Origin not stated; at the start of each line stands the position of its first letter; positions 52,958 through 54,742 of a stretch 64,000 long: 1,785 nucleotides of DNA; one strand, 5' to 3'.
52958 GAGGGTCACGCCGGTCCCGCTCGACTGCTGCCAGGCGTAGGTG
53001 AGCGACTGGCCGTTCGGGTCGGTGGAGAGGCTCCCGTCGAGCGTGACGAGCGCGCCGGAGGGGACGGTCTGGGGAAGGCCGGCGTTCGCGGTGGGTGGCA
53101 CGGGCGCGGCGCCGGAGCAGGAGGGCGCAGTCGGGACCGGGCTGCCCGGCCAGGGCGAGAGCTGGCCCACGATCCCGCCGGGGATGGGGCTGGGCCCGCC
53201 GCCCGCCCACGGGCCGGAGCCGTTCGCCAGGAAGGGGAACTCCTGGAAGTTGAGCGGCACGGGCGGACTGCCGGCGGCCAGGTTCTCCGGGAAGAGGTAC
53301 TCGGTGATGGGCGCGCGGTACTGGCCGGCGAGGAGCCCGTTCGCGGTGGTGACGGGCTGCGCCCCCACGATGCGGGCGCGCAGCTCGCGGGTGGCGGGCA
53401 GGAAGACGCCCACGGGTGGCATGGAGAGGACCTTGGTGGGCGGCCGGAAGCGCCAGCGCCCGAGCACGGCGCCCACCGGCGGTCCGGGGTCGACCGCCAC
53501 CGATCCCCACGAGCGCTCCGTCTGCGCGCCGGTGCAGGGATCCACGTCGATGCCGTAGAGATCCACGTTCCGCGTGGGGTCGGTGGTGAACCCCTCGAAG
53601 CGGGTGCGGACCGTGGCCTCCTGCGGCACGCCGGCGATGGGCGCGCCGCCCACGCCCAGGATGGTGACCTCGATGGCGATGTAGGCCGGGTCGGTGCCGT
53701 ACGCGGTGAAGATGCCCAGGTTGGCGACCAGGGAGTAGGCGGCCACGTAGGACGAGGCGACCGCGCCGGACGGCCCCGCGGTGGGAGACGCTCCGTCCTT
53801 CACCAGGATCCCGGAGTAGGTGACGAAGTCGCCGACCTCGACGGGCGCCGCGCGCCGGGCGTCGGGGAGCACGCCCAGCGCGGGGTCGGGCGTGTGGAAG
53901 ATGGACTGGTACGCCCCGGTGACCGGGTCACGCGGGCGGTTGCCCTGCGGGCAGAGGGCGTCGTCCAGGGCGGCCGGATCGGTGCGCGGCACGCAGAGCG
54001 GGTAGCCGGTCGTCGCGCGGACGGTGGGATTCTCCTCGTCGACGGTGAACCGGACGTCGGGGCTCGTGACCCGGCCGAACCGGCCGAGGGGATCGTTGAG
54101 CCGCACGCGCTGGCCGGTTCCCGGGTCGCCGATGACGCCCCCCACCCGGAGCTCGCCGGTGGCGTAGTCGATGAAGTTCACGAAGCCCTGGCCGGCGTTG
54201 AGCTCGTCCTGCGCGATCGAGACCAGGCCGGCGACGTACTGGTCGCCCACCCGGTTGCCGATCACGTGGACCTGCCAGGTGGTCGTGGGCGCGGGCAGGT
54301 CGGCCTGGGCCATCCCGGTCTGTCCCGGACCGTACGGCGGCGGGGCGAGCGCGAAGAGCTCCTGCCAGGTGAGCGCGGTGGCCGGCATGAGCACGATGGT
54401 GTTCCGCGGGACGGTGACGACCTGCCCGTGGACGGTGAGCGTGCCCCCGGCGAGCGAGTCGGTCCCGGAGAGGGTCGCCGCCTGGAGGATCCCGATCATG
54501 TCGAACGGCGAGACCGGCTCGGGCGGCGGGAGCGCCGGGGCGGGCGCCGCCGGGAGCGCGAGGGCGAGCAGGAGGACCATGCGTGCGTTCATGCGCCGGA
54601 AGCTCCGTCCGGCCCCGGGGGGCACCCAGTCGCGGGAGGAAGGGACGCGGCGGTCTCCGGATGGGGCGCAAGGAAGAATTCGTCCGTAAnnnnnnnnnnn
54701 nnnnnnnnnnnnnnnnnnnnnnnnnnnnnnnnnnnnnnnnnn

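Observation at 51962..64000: Envelope gene neighbourhood with duplicated modules: PKD-repeat secreted proteins, double-SRPBCC anchored proteins, a giant dihaem peroxidase and its own RpoH-like sigma factor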

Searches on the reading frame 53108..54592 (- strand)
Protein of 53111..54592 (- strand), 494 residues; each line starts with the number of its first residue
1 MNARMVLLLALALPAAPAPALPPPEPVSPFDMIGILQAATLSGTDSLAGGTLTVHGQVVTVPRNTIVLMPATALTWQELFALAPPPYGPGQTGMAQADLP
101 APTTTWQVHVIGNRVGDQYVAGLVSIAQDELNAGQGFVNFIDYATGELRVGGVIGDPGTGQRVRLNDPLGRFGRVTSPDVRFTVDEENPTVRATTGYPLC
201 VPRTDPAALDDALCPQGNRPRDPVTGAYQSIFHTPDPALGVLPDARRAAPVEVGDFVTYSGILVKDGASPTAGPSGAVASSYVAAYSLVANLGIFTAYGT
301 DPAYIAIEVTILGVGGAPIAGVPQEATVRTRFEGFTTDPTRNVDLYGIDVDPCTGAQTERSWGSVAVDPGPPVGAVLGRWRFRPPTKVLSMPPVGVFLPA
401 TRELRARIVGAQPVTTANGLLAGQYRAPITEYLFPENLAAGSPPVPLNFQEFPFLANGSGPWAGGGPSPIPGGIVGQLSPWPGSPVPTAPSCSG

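Call 31: find_homologous_proteins(query=window:53111-54592:-, max_evalue=0.00001)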
Query seq(494 aa) (494 aa): 560 proteins with E <= 0.00001 among 8000 candidates; the best 120 are listed.
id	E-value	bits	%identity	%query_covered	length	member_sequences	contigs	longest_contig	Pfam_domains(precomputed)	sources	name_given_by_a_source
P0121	5.7e-266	901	81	95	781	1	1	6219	PF22352.3,PF18911.7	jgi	jgi:hypothetical protein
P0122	9.4e-210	716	69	95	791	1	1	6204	PF22352.3,PF18911.7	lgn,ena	-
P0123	1.2e-198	679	65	92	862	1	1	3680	PF21027.4,PF22352.3,PF02010.22,PF18911.7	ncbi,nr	ncbi:MAG TPA: hypothetical protein VFP65_15005, partial [Anaeromyxobacteraceae bacterium]|nr:hypothe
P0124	4.0e-196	671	62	100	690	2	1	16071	PF22352.3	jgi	jgi:hypothetical protein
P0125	5.9e-188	644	60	99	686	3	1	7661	PF22352.3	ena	-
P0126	3.4e-176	605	59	94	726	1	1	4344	PF22352.3,PF18911.7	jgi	jgi:K319-like protein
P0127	1.2e-175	603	59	94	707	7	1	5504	PF22352.3,PF18911.7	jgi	jgi:K319-like protein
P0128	1.6e-175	603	57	94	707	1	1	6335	PF22352.3,PF18911.7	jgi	jgi:hypothetical protein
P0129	3.3e-174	599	59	96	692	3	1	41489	PF22352.3,PF18911.7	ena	-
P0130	8.1e-172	591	85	59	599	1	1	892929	-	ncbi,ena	-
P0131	1.8e-171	590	57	99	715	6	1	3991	PF22352.3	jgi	jgi:hypothetical protein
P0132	4.3e-165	569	56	99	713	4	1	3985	PF22352.3,PF18911.7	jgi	jgi:K319-like protein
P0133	1.8e-160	553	54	95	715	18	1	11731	PF22352.3,PF18911.7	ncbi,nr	ncbi:MAG: hypothetical protein JWN42_14 [Candidatus Angelobacter sp.]|nr:hypothetical protein [Candi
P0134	3.1e-160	552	55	99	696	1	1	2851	-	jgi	-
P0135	1.4e-159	550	57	99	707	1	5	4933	PF22352.3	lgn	-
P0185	9.9e-146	505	54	95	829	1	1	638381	PF22352.3,PF02010.22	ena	-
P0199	1.3e-143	498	53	98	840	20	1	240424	PF22352.3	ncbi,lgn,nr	ncbi:PKD domain-containing protein [Paraburkholderia caribensis]|nr:hypothetical protein [Paraburkho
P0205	4.1e-143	496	54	96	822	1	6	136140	PF22352.3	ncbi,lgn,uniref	ncbi:hypothetical protein AB4Z48_23415 [Cupriavidus sp. 2TAF22]|uniref:PKD domain-containing protein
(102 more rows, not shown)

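Call 32: find_encoding_contigs(protein=P0205, flank=10000, max_places=2)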
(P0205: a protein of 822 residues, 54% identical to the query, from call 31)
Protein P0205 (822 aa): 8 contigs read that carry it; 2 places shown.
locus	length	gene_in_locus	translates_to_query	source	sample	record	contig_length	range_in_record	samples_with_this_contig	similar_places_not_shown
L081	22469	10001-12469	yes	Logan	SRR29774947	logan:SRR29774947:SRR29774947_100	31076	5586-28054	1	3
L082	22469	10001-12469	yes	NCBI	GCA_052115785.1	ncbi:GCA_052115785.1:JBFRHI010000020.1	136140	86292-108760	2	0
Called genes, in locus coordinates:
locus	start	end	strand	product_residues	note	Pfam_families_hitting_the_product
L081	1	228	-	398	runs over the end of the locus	PF00482:T2SSF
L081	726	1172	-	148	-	PF07963:N_methyl (weak), PF08334:T2SSG, PF22434:PilW_C (weak)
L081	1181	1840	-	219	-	PF01464:SLT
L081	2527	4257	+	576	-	PF07732:Cu-oxidase_3 (faint), PF07731:Cu-oxidase_2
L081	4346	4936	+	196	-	PF02630:SCO1-SenC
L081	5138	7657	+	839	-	PF22352:K319L-like_PKD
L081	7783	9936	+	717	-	PF03150:CCP_MauG (weak)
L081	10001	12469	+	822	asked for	PF22352:K319L-like_PKD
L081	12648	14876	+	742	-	PF07731:Cu-oxidase_2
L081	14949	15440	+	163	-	-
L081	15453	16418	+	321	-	PF02630:SCO1-SenC, PF00034:Cytochrom_C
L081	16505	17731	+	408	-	PF18914:DUF5666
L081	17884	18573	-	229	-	-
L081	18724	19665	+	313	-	PF12146:Hydrolase_4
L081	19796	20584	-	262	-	PF00106:adh_short, PF13561:adh_short_C2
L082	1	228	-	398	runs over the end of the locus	PF00482:T2SSF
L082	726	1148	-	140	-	PF07963:N_methyl (weak), PF08334:T2SSG, PF22434:PilW_C (weak)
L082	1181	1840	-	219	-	PF01464:SLT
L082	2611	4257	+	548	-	PF07732:Cu-oxidase_3 (faint), PF07731:Cu-oxidase_2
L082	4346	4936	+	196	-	PF02630:SCO1-SenC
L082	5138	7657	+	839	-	PF22352:K319L-like_PKD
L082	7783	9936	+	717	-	PF03150:CCP_MauG (weak)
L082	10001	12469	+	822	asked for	PF22352:K319L-like_PKD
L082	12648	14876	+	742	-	PF07731:Cu-oxidase_2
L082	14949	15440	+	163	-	-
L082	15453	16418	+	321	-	PF02630:SCO1-SenC, PF00034:Cytochrom_C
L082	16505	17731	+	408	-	PF18914:DUF5666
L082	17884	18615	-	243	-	-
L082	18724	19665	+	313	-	PF12146:Hydrolase_4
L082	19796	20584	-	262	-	PF00106:adh_short, PF13561:adh_short_C2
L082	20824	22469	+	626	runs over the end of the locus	PF00496:SBP_bac_5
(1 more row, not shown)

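Call 33: find_encoding_contigs(protein=P0199, flank=10000, max_places=2)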
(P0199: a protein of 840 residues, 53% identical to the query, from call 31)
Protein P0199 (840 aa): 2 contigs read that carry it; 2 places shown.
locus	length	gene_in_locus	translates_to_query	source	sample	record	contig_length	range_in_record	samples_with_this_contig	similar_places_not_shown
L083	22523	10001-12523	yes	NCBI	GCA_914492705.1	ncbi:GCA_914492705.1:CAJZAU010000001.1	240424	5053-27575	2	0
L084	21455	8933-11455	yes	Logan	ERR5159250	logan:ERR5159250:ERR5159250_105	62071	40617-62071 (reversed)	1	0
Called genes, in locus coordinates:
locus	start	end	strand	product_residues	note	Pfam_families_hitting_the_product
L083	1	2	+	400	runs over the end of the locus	PF00482:T2SSF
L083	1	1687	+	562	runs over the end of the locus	PF05157:MshEN (faint), PF00437:T2SSE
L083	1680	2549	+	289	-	-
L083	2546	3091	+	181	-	-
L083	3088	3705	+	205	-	-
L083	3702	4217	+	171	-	-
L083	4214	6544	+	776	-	-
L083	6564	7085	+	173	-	PF07963:N_methyl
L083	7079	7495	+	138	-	PF07963:N_methyl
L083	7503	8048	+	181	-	-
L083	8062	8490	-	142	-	PF07963:N_methyl, PF08334:T2SSG, PF22434:PilW_C (weak)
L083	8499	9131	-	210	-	PF01464:SLT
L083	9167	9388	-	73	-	-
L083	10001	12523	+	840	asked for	PF22352:K319L-like_PKD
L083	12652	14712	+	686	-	PF03150:CCP_MauG (weak)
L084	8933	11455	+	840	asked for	PF22352:K319L-like_PKD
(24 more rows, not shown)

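Call 54: search_protein_families(library=pfam, proteins=[L082:14949-15440:+, L082:16505-17731:+, L082:12648-14876:+], max_evalue=0.01)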
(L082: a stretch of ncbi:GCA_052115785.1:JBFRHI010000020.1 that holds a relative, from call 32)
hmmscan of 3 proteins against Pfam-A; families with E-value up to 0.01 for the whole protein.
L082:14949-15440:+ (163 aa): 0 families

L082:16505-17731:+ (408 aa): 1 family
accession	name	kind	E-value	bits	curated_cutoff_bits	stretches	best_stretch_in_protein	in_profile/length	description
PF18914.6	DUF5666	-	3.5e-41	139.7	27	5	123-187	1-60/60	Domain of unknown function (DUF5666)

L082:12648-14876:+ (742 aa): 2 families
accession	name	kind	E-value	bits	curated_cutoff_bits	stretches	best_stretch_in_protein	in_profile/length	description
PF07731.20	Cu-oxidase_2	-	4.4e-16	59.3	20.4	1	608-709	29-134/137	Multicopper oxidase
PF07732.21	Cu-oxidase_3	-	4.3e-05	24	21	0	206-288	10-86/119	Multicopper oxidase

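Call 77: predict_structure(alignment_id=A5)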
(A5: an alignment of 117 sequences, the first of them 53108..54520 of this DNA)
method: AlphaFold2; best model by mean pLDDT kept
length: 471 residues; sequences in the alignment: 117
mean_pLDDT: 92.8   pTM: 0.91
mean pLDDT of the five models: 92.8, 91.7, 91.4, 91.2, 91.1
residues with pLDDT >= 90: 396; 70-90: 51; 50-70: 23; < 50: 1
segments of 3 or more residues with pLDDT < 50: none
pLDDT, mean of each block of 10 residues (from residue 1): 89 97 97 98 95 97 96 96 96 97 85 98 97 97 96 95 95 98 95 97 97 97 97 97 94 90 98 98 95 63 86 98 95 93 96 94 68 84 97 95 93 77 92 94 84 96 86 40
secondary structure, 60 per line:
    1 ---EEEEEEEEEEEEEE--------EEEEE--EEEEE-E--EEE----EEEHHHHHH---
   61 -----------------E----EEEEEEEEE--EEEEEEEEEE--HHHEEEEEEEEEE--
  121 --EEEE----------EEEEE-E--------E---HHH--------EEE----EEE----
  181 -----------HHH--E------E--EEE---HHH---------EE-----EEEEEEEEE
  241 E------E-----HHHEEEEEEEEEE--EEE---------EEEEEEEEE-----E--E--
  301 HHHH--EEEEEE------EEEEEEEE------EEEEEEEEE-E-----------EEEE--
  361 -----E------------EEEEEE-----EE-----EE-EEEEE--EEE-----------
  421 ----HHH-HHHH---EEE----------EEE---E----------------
elements in order: E4-17 E26-30 E33-37 E42-44 E49-51 H52-57 E83-91 E94-103 E109-118 E123-126 E137-141 E167-169 E174-176 E207-209 E232-241 E257-266 E269-271 E281-289 H301-304 E307-312 E319-326 E333-341 E355-358 E379-384 E400-404 E407-409 H429-432 E436-438 E449-451

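Call 80: fold_search(model_id=the predicted structure, library=pdb)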
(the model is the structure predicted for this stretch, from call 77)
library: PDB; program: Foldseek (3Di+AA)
matches with E <= 10: 1003; with E <= 0.001: 0
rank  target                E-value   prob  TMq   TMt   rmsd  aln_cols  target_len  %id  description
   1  9q6y_B                7.4e-03  0.90  0.14  0.41  11.1       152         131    8  Human Serum Albumin in complex with four nanobodies: N33, nb139 & nb104 (released 2026-03-25)
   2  2ghw_B                1.5e-02  0.63  0.15  0.26  17.5       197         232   10  Crystal structure of SARS spike protein receptor binding domain in complex with a neutralizing antibody, 80R (released 2006-09-19)
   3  3hbg                  2.6e-02  0.57  0.15  0.19  12.3       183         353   14  Structure of recombinant Chicken Liver Sulfite Oxidase mutant C185S (released 2010-04-14)
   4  9e8c_C                3.4e-02  0.12  0.15  0.13  21.4       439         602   11  Integrin aIIbb3 dimer conformation from human platelet membrane crude preparation (released 2025-10-15)
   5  4kv5_E                3.6e-02  0.30  0.12  0.21  17.5       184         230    9  scFv GC1009 in complex with TGF-beta1. (released 2014-09-24)
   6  6o4p_A                4.8e-02  0.08  0.10  0.14  18.2       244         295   10  The crystal structure of the interleukin 11 alpha receptor (released 2020-05-06)
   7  9ip8_B                5.1e-02  0.33  0.13  0.13  15.3       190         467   13  Poly-alanine model for HL-type bispecific diabody Ex3 composed of 528 and OKT3 Fvs in ternary complex with sEGFR and C (released 2025-05-28)
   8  5gs2_D                5.3e-02  0.41  0.13  0.23  13.7       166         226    8  Crystal structure of diabody complex with repebody and MBP (released 2016-10-12)
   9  1oll                  5.7e-02  0.20  0.11  0.23  14.5       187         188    7  Extracellular region of the human receptor NKp46 (released 2003-09-04)
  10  6o89_L                6.0e-02  0.33  0.13  0.17  15.5       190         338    8  Anti-CD28xCD3 CODV Fab (released 2019-11-20)
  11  3km9_A                6.3e-02  0.30  0.15  0.06  12.4       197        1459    8  Structure of complement C5 in complex with the C-terminal beta-grasp domain of SSL7 (released 2009-12-01)
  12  2a9d_B                7.5e-02  0.35  0.14  0.17  10.3       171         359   13  Crystal structure of recombinant chicken sulfite oxidase with Arg at residue 161 (released 2005-08-02)
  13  5dfw_H                8.9e-02  0.25  0.12  0.23  18.4       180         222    9  CRYSTAL STRUCTURE OF HUMAN CD81 LARGE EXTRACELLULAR LOOP IN COMPLEX WITH SINGLE CHAIN FV FRAGMENT K13 (released 2015-12-16)
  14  5grx_G                8.9e-02  0.20  0.12  0.22  13.7       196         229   11  Crystal structure of disulfide-bonded diabody (released 2016-10-12)
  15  8v8f_A                8.9e-02  0.20  0.12  0.21  17.6       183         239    6  The co-crystal structure of anti-HIV scFv and Utag (released 2024-12-11)
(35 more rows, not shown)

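Call 81: search_dna_similar(query=window:53108-54520:-, collection=plasmids, mode=protein, max_rows=25)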
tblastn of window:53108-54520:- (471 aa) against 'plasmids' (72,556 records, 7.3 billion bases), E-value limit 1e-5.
Records with a match: 4; places in all: 7; records where one place covers at least 80% of the query: 3.
Best place of each record, by identity: <60% 4.
By first word of the organism name: Paraburkholderia 3; Roseomonas 1.
By predicted mobility (MOB-suite, as given by PLSDB): non-mobilizable 4.
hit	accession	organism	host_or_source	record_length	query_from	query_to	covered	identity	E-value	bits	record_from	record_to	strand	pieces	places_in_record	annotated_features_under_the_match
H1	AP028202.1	Paraburkholderia largidicola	Physopelta gutta,midgut,Midgut crypts ...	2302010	4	463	98%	53.4%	8e-132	427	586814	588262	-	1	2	hypothetical protein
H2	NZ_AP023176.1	Paraburkholderia largidicola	Physopelta gutta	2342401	4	463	98%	53.4%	8e-132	427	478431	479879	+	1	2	none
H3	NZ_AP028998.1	Paraburkholderia sp. 22B1P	-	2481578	4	463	98%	53.4%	8e-132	427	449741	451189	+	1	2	none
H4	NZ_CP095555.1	Roseomonas gilardii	single cell,blood and other clinical ...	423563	67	432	78%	33.3%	5e-38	155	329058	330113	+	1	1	hypothetical protein (x2)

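Call 82: get_annotated_region(hit=H1, flank=14000)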
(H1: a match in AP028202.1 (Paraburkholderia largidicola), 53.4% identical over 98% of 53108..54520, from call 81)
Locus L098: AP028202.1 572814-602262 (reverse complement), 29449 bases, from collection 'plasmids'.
description: Paraburkholderia sp. F2 plasmid PPGUF2_p1 DNA, complete genome
organism: Paraburkholderia largidicola (NCBI taxid 3014751)
taxonomy: Bacteria; Pseudomonadota; Betaproteobacteria; Burkholderiales; Burkholderiaceae; Paraburkholderia; Paraburkholderia largidicola
host: -; source: Physopelta gutta,midgut,Midgut crypts of sting bug Physopelta gutta; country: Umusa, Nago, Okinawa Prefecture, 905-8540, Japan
typing (MOB-suite, as given by PLSDB): non-mobilizable
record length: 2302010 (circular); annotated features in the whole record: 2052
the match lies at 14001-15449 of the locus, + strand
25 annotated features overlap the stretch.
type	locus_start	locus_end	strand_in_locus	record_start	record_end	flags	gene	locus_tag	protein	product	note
CDS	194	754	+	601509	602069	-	-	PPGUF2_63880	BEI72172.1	hypothetical protein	-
CDS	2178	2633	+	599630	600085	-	-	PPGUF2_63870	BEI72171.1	hypothetical protein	-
CDS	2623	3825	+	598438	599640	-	-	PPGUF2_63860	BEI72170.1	type II secretion system F family protein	-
CDS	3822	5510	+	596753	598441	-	-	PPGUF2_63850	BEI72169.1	GspE/PulE family protein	-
CDS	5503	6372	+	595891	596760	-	-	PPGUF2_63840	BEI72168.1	hypothetical protein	-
CDS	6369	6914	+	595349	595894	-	-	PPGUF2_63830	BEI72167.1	hypothetical protein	-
CDS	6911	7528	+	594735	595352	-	-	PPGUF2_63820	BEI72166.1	hypothetical protein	-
CDS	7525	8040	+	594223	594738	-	-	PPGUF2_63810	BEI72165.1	hypothetical protein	-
CDS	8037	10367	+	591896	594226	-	-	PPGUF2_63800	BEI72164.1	tetratricopeptide repeat protein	-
CDS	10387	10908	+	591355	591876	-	-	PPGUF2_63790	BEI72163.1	prepilin-type N-terminal cleavage/methylation domain-containing protein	-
CDS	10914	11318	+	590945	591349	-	-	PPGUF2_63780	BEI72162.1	prepilin-type N-terminal cleavage/methylation domain-containing protein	-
CDS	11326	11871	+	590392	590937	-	-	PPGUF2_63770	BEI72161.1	type II secretion system protein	-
CDS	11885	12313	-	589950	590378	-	gspG_2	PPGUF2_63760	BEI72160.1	type II secretion system major pseudopilin GspG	-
CDS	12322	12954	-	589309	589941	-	-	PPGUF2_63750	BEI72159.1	lytic transglycosylase domain-containing protein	-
CDS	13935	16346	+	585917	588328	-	-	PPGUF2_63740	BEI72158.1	hypothetical protein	-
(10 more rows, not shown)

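Call 101: find_encoding_contigs(protein=P0185, flank=10000, max_places=1)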
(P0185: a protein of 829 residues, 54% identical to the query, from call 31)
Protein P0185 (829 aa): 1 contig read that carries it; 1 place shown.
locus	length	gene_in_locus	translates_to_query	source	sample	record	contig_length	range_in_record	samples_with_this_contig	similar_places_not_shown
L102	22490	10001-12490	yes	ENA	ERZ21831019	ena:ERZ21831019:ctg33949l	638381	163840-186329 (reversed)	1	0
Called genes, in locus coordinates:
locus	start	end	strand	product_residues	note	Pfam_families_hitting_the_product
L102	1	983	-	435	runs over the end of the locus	PF00675:Peptidase_M16, PF05193:Peptidase_M16_C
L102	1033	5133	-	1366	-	PF08450:SGL (faint), PF23748:Beta-prop_LRRK2 (faint), PF07495:Y_Y_Y, PF08448:PAS_4, PF13426:PAS_9 (weak), PF00512:HisKA, PF02518:HATPase_c, PF00072:Response_reg, +1 more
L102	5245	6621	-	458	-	PF00072:Response_reg, PF00158:Sigma54_activat, PF14532:Sigma54_activ_2, PF07728:AAA_5 (weak), PF25601:AAA_lid_14, PF02954:HTH_8 (weak)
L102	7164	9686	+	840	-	-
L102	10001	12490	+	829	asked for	PF02010:REJ (weak), PF22352:K319L-like_PKD (weak)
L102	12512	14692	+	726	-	PF03150:CCP_MauG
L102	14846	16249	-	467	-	PF02630:SCO1-SenC, PF00034:Cytochrom_C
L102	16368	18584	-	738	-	PF07731:Cu-oxidase_2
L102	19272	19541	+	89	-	-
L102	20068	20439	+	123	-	-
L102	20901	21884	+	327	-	PF00089:Trypsin, PF07589:PEP_exosort_dom (weak)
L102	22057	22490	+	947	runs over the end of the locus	PF00133:tRNA-synt_1, PF01406:tRNA-synt_1e (faint), PF09334:tRNA-synt_1g, PF08264:Anticodon_1, PF06827:zf-FPG_IleRS (weak)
